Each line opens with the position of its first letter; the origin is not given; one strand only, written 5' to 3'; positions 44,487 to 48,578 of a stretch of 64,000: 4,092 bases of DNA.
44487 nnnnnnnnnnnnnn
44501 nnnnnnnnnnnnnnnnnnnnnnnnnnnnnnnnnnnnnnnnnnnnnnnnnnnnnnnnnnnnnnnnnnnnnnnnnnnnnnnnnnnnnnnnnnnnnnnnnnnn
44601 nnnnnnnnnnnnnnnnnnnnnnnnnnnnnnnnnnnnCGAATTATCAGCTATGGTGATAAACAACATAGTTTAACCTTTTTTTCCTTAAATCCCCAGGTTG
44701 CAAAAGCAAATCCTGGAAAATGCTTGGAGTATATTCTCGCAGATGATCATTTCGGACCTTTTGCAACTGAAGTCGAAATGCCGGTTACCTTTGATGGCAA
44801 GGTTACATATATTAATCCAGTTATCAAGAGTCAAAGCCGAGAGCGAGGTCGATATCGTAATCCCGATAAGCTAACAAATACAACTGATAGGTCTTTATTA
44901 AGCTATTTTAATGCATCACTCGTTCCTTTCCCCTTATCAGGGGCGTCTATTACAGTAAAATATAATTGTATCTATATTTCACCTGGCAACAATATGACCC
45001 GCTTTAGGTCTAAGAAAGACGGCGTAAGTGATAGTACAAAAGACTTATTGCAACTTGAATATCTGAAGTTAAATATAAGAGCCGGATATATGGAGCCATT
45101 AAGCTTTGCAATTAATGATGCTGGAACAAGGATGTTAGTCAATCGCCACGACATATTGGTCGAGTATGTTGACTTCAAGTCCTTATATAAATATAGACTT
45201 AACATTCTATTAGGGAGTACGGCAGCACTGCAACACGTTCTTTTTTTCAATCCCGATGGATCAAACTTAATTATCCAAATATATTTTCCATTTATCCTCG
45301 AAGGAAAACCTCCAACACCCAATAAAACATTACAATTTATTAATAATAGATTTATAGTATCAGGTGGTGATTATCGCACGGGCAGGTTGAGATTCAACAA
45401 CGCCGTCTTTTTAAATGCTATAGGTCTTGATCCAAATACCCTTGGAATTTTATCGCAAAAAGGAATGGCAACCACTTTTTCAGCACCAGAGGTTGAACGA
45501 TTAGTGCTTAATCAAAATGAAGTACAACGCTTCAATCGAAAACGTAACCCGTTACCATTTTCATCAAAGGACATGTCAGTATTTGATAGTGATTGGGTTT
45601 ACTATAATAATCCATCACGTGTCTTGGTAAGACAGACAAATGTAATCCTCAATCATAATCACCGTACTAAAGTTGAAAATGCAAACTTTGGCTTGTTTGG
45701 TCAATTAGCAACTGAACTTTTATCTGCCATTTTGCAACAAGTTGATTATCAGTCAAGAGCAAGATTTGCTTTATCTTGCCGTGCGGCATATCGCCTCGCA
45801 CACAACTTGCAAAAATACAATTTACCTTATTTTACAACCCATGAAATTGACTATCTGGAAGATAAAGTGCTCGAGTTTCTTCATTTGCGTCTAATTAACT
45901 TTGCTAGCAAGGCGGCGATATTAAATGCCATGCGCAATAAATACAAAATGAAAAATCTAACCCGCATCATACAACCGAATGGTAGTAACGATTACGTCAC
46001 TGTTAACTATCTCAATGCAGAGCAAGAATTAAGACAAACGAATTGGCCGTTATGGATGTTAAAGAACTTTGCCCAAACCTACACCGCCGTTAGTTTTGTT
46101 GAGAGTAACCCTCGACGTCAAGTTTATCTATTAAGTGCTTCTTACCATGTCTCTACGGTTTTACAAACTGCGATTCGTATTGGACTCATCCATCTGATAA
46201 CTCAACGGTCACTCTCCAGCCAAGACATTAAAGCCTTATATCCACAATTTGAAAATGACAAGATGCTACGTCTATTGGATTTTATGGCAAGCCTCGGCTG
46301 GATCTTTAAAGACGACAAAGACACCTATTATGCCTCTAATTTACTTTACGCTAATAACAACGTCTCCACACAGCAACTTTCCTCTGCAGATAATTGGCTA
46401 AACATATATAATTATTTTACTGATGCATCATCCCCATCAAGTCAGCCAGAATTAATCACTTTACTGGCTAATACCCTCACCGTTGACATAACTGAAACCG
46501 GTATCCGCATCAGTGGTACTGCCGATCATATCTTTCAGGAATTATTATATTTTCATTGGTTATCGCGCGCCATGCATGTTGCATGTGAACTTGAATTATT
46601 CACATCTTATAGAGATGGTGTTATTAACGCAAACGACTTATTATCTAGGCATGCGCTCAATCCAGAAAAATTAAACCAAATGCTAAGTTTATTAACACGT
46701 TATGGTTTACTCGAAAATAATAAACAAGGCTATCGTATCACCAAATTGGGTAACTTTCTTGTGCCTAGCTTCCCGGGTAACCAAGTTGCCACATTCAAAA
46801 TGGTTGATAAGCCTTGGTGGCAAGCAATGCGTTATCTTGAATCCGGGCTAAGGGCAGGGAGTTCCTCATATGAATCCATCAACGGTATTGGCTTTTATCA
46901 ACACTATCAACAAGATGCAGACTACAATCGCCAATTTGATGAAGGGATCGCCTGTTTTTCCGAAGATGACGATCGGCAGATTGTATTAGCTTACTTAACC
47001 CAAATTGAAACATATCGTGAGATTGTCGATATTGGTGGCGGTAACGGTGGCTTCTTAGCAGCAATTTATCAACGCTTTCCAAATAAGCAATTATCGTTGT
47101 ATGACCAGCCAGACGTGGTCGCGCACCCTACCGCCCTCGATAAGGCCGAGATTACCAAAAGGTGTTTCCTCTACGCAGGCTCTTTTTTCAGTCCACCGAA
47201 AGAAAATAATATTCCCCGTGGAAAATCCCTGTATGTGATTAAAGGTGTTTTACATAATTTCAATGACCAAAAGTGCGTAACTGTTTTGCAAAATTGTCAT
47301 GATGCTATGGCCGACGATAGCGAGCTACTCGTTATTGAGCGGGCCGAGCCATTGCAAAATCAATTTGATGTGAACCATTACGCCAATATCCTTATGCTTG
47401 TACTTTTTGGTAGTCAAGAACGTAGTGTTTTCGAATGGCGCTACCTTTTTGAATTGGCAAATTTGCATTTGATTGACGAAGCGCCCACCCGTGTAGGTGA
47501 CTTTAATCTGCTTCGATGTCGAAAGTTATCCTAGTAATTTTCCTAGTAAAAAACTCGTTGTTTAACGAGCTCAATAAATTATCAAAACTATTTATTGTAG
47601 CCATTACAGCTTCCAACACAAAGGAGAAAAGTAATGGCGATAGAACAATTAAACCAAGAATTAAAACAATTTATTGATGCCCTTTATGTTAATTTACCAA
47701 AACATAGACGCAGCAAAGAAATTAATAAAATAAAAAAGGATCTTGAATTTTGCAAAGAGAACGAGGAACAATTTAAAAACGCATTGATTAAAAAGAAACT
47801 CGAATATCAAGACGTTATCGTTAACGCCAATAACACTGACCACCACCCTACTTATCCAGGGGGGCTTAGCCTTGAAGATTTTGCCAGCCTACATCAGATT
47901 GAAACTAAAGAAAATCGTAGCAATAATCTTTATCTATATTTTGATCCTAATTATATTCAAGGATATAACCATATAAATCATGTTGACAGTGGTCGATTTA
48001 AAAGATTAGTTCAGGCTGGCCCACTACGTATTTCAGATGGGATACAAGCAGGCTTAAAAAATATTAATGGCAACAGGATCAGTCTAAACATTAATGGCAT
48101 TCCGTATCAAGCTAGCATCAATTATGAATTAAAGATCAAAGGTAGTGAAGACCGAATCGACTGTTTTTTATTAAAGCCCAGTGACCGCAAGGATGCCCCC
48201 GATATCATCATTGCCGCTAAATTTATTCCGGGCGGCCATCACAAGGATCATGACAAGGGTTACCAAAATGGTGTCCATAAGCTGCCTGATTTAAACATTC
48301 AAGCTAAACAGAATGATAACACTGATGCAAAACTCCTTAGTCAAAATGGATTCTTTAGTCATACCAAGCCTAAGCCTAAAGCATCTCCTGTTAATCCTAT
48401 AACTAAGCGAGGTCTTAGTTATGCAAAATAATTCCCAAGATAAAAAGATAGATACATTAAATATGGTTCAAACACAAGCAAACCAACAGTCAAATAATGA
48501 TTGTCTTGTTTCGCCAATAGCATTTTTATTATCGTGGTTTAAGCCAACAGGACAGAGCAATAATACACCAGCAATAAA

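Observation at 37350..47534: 3394-aa single-ORF protein with an unprecedented-looking domain chain (A-T / NACHT / TE / NACHT / pentapeptide / propeller / F-box-like / O-MT)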

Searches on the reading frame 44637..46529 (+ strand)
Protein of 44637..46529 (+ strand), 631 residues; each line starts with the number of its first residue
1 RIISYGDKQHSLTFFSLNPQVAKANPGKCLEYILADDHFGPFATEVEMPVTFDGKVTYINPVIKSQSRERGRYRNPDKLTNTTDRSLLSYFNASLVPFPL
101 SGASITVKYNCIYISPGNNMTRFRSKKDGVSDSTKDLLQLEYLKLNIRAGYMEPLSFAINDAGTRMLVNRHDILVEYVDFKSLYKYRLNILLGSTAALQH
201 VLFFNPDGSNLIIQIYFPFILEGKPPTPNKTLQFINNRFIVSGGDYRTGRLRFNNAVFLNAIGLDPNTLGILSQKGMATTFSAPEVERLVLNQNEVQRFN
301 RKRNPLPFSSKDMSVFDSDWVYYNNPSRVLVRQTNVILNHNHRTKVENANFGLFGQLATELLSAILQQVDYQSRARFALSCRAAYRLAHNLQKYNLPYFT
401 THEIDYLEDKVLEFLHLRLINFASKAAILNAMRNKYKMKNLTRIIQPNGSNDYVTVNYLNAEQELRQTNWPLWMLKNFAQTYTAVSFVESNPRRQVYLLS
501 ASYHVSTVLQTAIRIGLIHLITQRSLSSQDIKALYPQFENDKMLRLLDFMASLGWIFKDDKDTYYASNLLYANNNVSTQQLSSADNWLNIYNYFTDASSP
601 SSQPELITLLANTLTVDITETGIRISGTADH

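Call 51: search_protein_families(library=pfam, proteins=[window:44637-46529:+], max_evalue=1)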
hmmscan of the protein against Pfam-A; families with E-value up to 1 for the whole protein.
window:44637-46529:+ (631 aa): 3 families
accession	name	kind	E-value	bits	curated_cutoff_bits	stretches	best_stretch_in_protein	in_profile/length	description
PF08100.18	Dimerisation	-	8.2e-06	26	25.6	1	493-579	6-89/93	O-methyltransferase dimerisation domain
PF00646.38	F-box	-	0.0011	19.3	20.5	1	357-394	4-41/43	F-box domain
PF12937.12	F-box-like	-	0.064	13.5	24.3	1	359-390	6-37/47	F-box-like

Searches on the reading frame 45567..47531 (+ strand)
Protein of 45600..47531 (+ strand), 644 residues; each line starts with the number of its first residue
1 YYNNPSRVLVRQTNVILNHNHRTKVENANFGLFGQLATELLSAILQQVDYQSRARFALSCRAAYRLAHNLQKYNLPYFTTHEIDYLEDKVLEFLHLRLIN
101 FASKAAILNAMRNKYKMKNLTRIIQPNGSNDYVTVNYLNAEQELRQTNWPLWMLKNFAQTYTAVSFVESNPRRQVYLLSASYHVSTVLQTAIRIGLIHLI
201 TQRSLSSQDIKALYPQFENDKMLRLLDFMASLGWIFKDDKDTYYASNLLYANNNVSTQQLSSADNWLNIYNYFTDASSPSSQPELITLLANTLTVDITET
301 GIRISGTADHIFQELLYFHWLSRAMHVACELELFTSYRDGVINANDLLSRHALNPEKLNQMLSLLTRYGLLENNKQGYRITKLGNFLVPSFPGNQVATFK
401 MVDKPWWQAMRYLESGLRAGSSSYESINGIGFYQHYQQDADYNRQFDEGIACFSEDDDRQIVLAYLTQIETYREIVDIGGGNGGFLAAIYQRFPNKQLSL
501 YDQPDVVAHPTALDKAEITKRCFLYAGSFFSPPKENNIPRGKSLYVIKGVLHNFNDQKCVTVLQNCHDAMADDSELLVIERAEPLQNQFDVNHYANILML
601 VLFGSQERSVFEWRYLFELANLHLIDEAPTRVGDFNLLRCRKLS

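Call 17: search_solved_structures(query=window:45600-47531:+, max_evalue=0.01)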
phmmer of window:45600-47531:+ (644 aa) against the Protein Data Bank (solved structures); distinct sequences matched with E-value up to 0.01: 92 (the best 60 are shown).
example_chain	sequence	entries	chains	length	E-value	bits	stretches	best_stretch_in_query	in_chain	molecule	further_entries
3gwz_A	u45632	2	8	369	2.2e-34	122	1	300-641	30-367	MmcR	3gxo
4z2y_A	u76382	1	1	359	7e-32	113.7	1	308-629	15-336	CalO6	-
6c5b_A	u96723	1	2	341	1.7e-27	99.2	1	311-633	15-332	Methyltransferase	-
8rdm_A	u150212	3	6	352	9.8e-27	96.7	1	312-612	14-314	DtpM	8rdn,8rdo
8big_A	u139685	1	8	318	5.8e-23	84.2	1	324-620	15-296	methyltransferase Plu4895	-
8bir_A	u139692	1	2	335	6.2e-23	84.1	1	324-620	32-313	methyltransferase Plu4895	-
9lac_A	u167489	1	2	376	9.9e-23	83.5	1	326-622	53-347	Methyltransferase domain-containing protein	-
7owb_A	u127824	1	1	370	1.2e-22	83.2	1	326-622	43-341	Carminomycin 4-O-methyltransferase DnrK,Methyltransferase domain-containing protein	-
1tw2_A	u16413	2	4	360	1.7e-22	82.7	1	326-622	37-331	Carminomycin 4-O-methyltransferase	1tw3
5eeg_A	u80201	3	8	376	2e-22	82.5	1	326-622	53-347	Carminomycin 4-O-methyltransferase DnrK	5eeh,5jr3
9la8_A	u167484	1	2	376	2.3e-22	82.3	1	326-622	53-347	Methyltransferase domain-containing protein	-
4wxh_A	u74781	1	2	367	2.4e-22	82.2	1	326-622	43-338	Carminomycin 4-O-methyltransferase DnrK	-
7oy1_A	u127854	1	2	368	4.6e-22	81.3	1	326-622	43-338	Carminomycin 4-O-methyltransferase DnrK,Methyltransferase domain-containing protein,Aclaci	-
8bii_A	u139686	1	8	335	6e-22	80.9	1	324-620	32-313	methyltransferase Plu4895 H229N mutant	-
7phd_A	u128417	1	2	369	1.6e-21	79.5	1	326-622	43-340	Carminomycin 4-O-methyltransferase DnrK,Methyltransferase domain-containing protein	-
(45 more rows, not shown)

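Call 73: predict_structure(alignment_id=A4)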
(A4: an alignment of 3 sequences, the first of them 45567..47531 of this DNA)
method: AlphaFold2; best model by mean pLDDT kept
length: 655 residues; sequences in the alignment: 3
mean_pLDDT: 47.1   pTM: 0.35
mean pLDDT of the five models: 47.1, 44.9, 43.5, 43.5, 37.7
residues with pLDDT >= 90: 5; 70-90: 94; 50-70: 120; < 50: 436
segments of 3 or more residues with pLDDT < 50: 1-78, 83-89, 91-216, 226-228, 230-232, 235-335, 346-351, 379-381, 392-463, 519-524, 594-620
pLDDT, mean of each block of 10 residues (from residue 1): 31 31 32 34 42 43 36 45 48 41 31 28 30 31 29 33 29 27 39 46 45 47 48 47 37 38 31 35 38 34 29 26 37 49 52 61 63 55 64 44 35 39 34 29 33 34 57 71 82 70 83 63 52 73 75 83 61 85 87 42 30 35 65 75 72 78
secondary structure, 60 per line:
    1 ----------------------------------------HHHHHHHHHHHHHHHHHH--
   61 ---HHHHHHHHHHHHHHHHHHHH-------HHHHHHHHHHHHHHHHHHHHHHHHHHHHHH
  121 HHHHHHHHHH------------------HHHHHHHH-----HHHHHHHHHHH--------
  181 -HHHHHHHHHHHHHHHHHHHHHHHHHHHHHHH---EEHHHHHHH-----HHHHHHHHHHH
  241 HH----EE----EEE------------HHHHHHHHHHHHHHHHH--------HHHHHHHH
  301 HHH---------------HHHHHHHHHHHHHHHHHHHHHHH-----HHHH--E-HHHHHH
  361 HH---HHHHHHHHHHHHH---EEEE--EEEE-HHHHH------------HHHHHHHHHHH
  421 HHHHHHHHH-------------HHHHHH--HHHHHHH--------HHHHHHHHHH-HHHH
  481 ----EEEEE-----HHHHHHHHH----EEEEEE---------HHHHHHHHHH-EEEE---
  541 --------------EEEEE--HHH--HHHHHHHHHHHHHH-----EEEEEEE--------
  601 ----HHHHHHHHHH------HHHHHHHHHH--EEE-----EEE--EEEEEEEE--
elements in order (helices of 4 or more, strands of 3 or more residues): H41-58 H64-83 H91-130 H149-156 H162-172 H182-212 H218-224 H230-242 E253-255 H268-284 H293-303 H319-341 H347-350 H355-362 H366-378 E382-385 E388-391 H393-397 H410-429 H443-448 H451-457 H466-475 H477-480 E485-489 H495-503 E508-513 H523-532 E534-537 E555-559 H567-580 E586-592 H605-614 H621-630 E633-635 E641-643 E646-653

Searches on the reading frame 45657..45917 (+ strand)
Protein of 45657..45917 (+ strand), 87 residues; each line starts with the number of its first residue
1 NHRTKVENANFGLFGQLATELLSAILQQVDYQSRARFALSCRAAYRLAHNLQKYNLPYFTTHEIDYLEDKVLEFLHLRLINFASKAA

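Call 61: search_solved_structures(query=window:45657-45917:+, max_evalue=10, show_alignments=2)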
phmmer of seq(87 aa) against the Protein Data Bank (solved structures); distinct sequences matched with E-value up to 10: 0.

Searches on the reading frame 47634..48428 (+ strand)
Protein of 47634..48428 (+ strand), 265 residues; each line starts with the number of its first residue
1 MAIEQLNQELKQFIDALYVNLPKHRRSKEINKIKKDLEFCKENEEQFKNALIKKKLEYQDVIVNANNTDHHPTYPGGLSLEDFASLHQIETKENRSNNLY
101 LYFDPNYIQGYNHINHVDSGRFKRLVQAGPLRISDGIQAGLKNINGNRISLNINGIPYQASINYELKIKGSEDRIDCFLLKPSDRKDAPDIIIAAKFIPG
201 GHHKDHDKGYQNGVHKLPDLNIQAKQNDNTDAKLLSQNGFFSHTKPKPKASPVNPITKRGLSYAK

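Call 9: search_protein_families(library=pfam, proteins=[window:47634-48428:+], max_evalue=0.01)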
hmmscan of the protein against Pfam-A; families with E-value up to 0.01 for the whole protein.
window:47634-48428:+ (265 aa): 0 families

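Call 13: search_protein_families(library=padloc, proteins=[window:47634-48428:+], max_evalue=0.1)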
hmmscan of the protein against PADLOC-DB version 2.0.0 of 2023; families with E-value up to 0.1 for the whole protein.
window:47634-48428:+ (265 aa): 0 families

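Call 24: find_encoding_contigs(protein=window:47634-48428:+, flank=10000, max_places=5)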
Protein window:47634-48428:+ (265 aa): 2 contigs read that carry it; 2 places shown.
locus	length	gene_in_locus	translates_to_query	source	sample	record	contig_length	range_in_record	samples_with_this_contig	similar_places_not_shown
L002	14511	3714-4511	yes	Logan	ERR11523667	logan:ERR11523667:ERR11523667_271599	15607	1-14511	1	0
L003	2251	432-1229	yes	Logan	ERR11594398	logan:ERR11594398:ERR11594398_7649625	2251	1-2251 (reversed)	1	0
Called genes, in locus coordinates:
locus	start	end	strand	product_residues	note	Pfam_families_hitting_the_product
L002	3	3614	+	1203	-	?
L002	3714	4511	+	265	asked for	-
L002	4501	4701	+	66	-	-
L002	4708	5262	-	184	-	-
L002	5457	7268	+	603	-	PF00009:GTP_EFTU, PF01926:MMR_HSR1 (faint), PF22042:EF-G_D2, PF03144:GTP_EFTU_D2, PF00679:EFG_C, PF21018:BipA_C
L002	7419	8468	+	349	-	PF04333:MlaA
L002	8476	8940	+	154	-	PF00588:SpoU_methylase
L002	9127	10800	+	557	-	PF07714:PK_Tyr_Ser-Thr (weak), PF00069:Pkinase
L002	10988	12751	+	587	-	PF00069:Pkinase, PF07714:PK_Tyr_Ser-Thr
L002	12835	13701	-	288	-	PF04705:TSNR_N, PF00588:SpoU_methylase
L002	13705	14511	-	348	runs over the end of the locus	PF01210:NAD_Gly3P_dh_N, PF03807:F420_oxidored (weak), PF07479:NAD_Gly3P_dh_C, PF20618:GPD_NAD_C_bact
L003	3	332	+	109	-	?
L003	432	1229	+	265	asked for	-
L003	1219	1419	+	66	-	-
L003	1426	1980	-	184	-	-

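Call 51: search_protein_families(library=pfam, proteins=[window:47634-48428:+], max_evalue=1)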
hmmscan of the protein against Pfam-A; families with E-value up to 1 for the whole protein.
window:47634-48428:+ (265 aa): 1 family
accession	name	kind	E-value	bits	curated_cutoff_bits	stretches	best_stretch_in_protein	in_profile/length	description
PF07374.17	DUF1492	-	0.6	10.8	21.5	1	31-70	21-60/100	Protein of unknown function (DUF1492)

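Call 79: search_protein_families(library=ncbifam, proteins=[window:47634-48428:+], max_evalue=0.01)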
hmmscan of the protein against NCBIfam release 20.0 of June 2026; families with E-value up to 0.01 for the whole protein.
window:47634-48428:+ (265 aa): 0 families
